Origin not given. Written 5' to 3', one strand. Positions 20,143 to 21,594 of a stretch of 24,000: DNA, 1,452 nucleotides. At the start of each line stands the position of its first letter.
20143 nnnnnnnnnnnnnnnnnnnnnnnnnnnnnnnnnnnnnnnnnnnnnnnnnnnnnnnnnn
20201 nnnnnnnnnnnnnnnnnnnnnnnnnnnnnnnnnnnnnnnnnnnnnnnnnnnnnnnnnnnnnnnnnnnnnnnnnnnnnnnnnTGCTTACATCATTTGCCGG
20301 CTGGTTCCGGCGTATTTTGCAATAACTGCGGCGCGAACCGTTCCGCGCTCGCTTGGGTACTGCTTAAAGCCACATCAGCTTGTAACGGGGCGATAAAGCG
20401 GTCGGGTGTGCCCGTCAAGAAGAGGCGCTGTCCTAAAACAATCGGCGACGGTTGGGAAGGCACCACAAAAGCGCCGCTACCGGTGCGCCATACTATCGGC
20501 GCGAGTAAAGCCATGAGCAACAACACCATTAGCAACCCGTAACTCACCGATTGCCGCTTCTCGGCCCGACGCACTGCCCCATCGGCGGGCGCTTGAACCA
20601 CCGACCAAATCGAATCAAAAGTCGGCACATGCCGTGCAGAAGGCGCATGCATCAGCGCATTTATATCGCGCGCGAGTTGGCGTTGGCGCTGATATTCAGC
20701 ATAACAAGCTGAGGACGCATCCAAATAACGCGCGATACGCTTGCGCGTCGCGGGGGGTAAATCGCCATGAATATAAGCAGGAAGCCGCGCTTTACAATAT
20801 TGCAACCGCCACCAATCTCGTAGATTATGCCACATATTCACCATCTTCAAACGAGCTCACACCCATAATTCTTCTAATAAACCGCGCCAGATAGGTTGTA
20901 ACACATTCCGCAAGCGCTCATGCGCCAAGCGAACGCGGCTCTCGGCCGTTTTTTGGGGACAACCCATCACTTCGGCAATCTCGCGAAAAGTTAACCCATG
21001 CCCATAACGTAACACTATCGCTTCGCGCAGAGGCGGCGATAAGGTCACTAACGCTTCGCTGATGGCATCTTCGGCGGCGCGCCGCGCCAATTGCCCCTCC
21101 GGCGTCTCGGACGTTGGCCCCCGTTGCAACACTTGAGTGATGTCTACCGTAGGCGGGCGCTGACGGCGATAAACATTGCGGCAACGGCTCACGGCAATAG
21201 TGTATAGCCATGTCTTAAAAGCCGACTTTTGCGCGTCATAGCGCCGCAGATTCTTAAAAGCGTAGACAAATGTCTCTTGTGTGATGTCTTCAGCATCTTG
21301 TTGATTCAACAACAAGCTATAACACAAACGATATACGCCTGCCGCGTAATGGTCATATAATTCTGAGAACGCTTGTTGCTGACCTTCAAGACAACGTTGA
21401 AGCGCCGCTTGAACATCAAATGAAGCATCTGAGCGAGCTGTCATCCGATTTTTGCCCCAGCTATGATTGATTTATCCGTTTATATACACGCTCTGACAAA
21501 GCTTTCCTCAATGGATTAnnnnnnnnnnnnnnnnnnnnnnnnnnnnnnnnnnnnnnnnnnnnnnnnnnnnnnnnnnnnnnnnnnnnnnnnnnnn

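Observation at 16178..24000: ECF sigma/anti-sigma pair embedded inside a TIGR03662/TIGR03663 (YYY / Agl23-like GT-C) membrane-protein cluster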

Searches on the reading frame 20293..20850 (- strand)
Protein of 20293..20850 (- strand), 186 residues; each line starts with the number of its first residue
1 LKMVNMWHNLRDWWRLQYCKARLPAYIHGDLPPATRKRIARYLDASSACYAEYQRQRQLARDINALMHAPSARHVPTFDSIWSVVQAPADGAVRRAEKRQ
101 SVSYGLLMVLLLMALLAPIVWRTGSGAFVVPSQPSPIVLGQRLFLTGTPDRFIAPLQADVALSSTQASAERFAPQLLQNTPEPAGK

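Call 6: search_protein_families(library=ncbifam, proteins=[window:20293-20850:-], max_evalue=0.01)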
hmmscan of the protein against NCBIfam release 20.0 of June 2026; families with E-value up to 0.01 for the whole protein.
window:20293-20850:- (186 aa): 1 family
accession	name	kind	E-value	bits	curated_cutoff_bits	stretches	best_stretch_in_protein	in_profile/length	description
NF052375.1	antisigma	equivalog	0.00028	21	100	1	23-120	2-97/217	anti-sigma factor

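Call 7: search_protein_families(library=pfam, proteins=[window:20293-20850:-], max_evalue=0.01)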
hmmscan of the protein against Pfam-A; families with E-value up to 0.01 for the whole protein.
window:20293-20850:- (186 aa): 1 family
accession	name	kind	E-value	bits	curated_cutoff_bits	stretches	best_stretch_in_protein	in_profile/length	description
PF13490.11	zf-HC2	-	0.0087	16.6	22.2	0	20-40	5-25/35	Putative zinc-finger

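Call 36: find_homologous_proteins(query=A2, max_evalue=0.001)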
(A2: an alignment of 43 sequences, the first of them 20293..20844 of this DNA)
Query A2 (43 sequences) (184 aa, profile of the alignment): 11 proteins with E <= 0.001 among 8000 candidates.
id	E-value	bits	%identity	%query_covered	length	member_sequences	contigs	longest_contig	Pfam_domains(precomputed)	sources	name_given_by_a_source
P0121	2.3e-46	176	27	71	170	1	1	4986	PF13490.12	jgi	jgi:anti-sigma factor RsiW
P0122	7.8e-45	171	26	77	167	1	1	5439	-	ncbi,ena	-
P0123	1.4e-44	170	29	81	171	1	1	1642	PF13490.12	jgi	jgi:anti-sigma factor RsiW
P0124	2.5e-44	169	31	92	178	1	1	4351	-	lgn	-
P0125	9.3e-43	164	32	72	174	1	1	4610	-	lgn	-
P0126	2.2e-42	163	97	100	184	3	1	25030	-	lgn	-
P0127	3.0e-42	162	26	47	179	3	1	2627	PF13490.12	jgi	-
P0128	2.7e-41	159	31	54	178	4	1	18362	PF13490.12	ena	-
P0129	1.4e-40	157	33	89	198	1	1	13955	-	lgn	-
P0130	3.4e-32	130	56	95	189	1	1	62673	-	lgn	-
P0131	7.1e-4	37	100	3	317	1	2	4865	PF13490.12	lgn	-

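Call 67: search_solved_structures(query=A2, max_evalue=1, show_alignments=2)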
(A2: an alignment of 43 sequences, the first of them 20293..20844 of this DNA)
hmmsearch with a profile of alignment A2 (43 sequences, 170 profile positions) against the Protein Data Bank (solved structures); distinct sequences matched with E-value up to 1: 10.
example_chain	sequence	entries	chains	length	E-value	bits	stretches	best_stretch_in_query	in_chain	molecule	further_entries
2q1z_B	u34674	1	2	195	0.00026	24.1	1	4-88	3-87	Anti-Sigma factor ChrR, transcriptional activator ChrR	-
2z2s_B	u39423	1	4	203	0.00028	24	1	4-87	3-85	Anti-Sigma factor ChrR, transcriptional activator ChrR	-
8rlz_A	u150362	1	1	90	0.00071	22.7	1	11-51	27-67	Antisigma factor DdvA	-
3hug_B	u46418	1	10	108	0.014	18.5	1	14-43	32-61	PROBABLE CONSERVED MEMBRANE PROTEIN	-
6so5_C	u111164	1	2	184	0.055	16.5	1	47-124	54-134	Tail-anchored protein insertion receptor WRB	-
8rot_B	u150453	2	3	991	0.057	16.5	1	12-50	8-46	CHAT domain-containing protein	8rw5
5wuq_C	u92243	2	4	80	0.12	15.4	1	9-44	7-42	Anti-sigma-W factor RsiW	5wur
8cr1_C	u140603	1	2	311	0.18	14.9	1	48-124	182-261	Guided entry of tail-anchored proteins factor CAMLG,Guided entry of tail-anchored proteins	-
8cr2_C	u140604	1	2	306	0.18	14.9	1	48-124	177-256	Guided entry of tail-anchored proteins factor CAMLG,Guided entry of tail-anchored proteins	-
6gsf_A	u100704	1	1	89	0.54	13.3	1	47-88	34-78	Lipase chaperone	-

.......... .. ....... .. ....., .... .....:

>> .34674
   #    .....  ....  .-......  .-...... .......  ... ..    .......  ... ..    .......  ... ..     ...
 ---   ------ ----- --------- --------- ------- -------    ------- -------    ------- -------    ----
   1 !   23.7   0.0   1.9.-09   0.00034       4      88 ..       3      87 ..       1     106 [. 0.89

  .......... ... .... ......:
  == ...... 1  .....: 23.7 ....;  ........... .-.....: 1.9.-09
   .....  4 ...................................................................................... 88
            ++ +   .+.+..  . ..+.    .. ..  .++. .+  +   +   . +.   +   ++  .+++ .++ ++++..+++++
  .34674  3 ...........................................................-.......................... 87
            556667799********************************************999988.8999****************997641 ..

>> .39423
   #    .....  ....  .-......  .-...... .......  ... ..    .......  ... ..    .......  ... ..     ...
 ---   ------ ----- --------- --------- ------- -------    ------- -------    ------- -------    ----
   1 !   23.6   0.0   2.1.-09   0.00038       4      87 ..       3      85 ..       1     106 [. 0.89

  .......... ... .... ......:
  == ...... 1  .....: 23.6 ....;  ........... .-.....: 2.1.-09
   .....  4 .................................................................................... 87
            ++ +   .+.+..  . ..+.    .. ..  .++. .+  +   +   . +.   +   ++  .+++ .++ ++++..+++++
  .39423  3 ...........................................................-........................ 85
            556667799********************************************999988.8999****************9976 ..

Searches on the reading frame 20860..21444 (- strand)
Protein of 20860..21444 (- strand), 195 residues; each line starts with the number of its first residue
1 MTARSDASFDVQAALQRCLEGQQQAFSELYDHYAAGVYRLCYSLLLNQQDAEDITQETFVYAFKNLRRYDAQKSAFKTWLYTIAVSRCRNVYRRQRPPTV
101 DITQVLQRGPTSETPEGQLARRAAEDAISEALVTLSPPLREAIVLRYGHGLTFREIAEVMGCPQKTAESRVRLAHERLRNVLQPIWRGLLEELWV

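Call 6: search_protein_families(library=ncbifam, proteins=[window:20860-21444:-], max_evalue=0.01)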
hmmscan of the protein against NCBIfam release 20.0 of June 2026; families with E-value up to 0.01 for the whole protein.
window:20860-21444:- (195 aa): 97 families (the best 25 are shown)
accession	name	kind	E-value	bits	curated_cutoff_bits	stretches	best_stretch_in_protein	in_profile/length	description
TIGR02937.1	sigma70-ECF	superfamily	2.4e-32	111.9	42.9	1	25-181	2-164/165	sigma-70 family RNA polymerase sigma factor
NF009166.1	PRK12513.1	equivalog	8e-32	110.5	206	1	13-183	11-187/193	RNA polymerase sigma factor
NF007223.0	PRK09641.1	equivalog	8.6e-31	107.2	209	1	15-183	9-185/187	RNA polymerase sigma factor SigW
NF006930.0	PRK09415.1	subfamily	8.9e-29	100.6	198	1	20-183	12-176/179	RNA polymerase factor sigma C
NF009172.0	PRK12519.1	subfamily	1.2e-28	100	222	1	10-183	18-190/194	RNA polymerase sigma factor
TIGR02939.1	RpoE_Sigma70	equivalog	1.6e-28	100.1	236.15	1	12-185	8-189/190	RNA polymerase sigma factor RpoE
NF004113.0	PRK05602.1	equivalog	1.8e-28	99.6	208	1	13-183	34-202/211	RNA polymerase sigma factor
TIGR02952.1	Sig70_famx2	equivalog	2.3e-27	96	206.45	1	15-163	2-151/170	ECF subfamily RNA polymerase sigma factor, BldN family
NF009195.0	PRK12543.1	subfamily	2.3e-27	95.7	197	1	10-182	6-178/192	RNA polymerase sigma factor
NF007228.0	PRK09646.1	subfamily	3.7e-27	95.2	226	1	3-183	9-191/194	ECF RNA polymerase sigma factor SigK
TIGR02948.1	SigW_bacill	equivalog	8.3e-26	91.2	243.1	1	16-183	10-185/187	RNA polymerase sigma factor SigW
TIGR02985.1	Sig70_bacteroi1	subfamily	1.9e-25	90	126.4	1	24-182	1-162/162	RNA polymerase sigma-70 factor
NF007229.0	PRK09647.1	equivalog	4.9e-25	88.2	265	1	22-183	42-203/220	RNA polymerase sigma factor SigE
NF007222.0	PRK09640.1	equivalog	7.7e-25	87.5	194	1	19-182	21-182/188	RNA polymerase sigma factor SigX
NF009171.0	PRK12518.1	equivalog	1.2e-24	87.2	208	1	12-183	15-185/191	RNA polymerase sigma factor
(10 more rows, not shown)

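Call 7: search_protein_families(library=pfam, proteins=[window:20860-21444:-], max_evalue=0.01)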
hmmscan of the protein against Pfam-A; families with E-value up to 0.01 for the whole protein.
window:20860-21444:- (195 aa): 7 families
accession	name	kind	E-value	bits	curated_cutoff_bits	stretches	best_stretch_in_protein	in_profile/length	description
PF04542.20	Sigma70_r2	-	1.3e-19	70.2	24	1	29-96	1-69/71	Sigma-70 region 2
PF08281.18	Sigma70_r4_2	-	1.6e-12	47.3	25.7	1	126-177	2-53/54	Sigma-70, region 4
PF04545.22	Sigma70_r4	-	1.1e-10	41.3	24.1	1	131-180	1-50/50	Sigma-70, region 4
PF07638.17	Sigma70_ECF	-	1.7e-07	31.7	21.1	1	11-181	4-182/185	ECF sigma factor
PF12929.12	Mid1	-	0.0046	16.6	28.6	1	22-94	273-340/433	Stretch-activated Ca2+-permeable channel component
PF06530.18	Phage_antitermQ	-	0.0072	16.7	26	0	132-182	60-110/118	Phage antitermination protein Q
PF13384.12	HTH_23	-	0.0088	16.3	24.6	0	140-168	7-35/50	Homeodomain-like domain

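Call 66: search_solved_structures(query=window:20860-21444:-, max_evalue=0.00001)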
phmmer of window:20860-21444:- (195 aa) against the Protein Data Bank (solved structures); distinct sequences matched with E-value up to 0.00001: 22.
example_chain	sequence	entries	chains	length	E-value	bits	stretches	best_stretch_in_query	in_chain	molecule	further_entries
8z6g_B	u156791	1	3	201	1.5e-23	87.1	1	12-193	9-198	RNA polymerase sigma factor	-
6in7_B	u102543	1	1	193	2.2e-22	83.3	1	12-187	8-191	RNA polymerase sigma-H factor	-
5wuq_A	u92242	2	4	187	3e-21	79.6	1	14-183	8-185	ECF RNA polymerase sigma factor SigW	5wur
1or7_A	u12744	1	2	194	2.1e-20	76.9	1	12-187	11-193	RNA polymerase sigma-E factor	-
6jbq_F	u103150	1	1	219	2.8e-20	76.5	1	12-187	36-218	ECF RNA polymerase sigma-E factor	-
9m9d_F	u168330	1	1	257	5.9e-19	72.1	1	24-182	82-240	ECF RNA polymerase sigma factor SigE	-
9m9e_F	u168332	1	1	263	6.3e-19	72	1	24-182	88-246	ECF RNA polymerase sigma factor SigE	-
9m98_F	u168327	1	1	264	6.3e-19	72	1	24-182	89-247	ECF RNA polymerase sigma factor SigE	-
4nqw_A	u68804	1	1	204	5.4e-16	62.5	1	5-182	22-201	ECF RNA polymerase sigma factor SigK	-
2q1z_A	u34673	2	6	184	5e-15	59.3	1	13-180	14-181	RpoE, ECF SigE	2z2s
6dxo_A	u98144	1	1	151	1.6e-13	54.4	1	16-88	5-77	RNA polymerase ECF-subfamily sigma factor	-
4cxf_A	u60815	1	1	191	4e-13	53.1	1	17-182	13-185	RNA POLYMERASE SIGMA FACTOR CNRH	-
6jcy_F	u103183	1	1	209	2.1e-12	50.7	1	43-187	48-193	ECF RNA polymerase sigma factor SigH,ECF RNA polymerase sigma factor SigE,ECF RNA polymera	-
5zx2_F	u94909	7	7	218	5.4e-12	49.4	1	43-187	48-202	ECF RNA polymerase sigma factor SigH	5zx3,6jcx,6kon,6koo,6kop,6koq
6dv9_F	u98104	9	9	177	5.1e-10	43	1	26-185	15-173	ECF RNA polymerase sigma factor SigL | RNA polymerase sigma factor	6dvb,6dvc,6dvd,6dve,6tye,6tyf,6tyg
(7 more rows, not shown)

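Call 84: list_cluster_members(proteins=[P0001, window:20860-21444:-, window:20293-20844:-, window:21519-23447:-])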
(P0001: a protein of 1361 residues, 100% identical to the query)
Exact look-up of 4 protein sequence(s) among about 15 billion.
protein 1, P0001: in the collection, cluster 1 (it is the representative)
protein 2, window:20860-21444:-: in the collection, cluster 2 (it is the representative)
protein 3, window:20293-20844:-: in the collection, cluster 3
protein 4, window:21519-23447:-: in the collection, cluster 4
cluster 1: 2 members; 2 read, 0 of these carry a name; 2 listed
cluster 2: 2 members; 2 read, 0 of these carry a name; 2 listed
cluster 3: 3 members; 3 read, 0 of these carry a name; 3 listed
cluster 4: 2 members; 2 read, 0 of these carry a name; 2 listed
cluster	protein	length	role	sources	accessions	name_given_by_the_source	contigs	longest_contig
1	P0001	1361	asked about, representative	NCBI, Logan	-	-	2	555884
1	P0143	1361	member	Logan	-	-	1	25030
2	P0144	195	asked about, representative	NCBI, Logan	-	-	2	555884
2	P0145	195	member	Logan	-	-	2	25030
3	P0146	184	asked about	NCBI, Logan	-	-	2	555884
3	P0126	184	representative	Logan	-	-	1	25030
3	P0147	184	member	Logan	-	-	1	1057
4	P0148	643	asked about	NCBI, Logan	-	-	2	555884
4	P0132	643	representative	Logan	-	-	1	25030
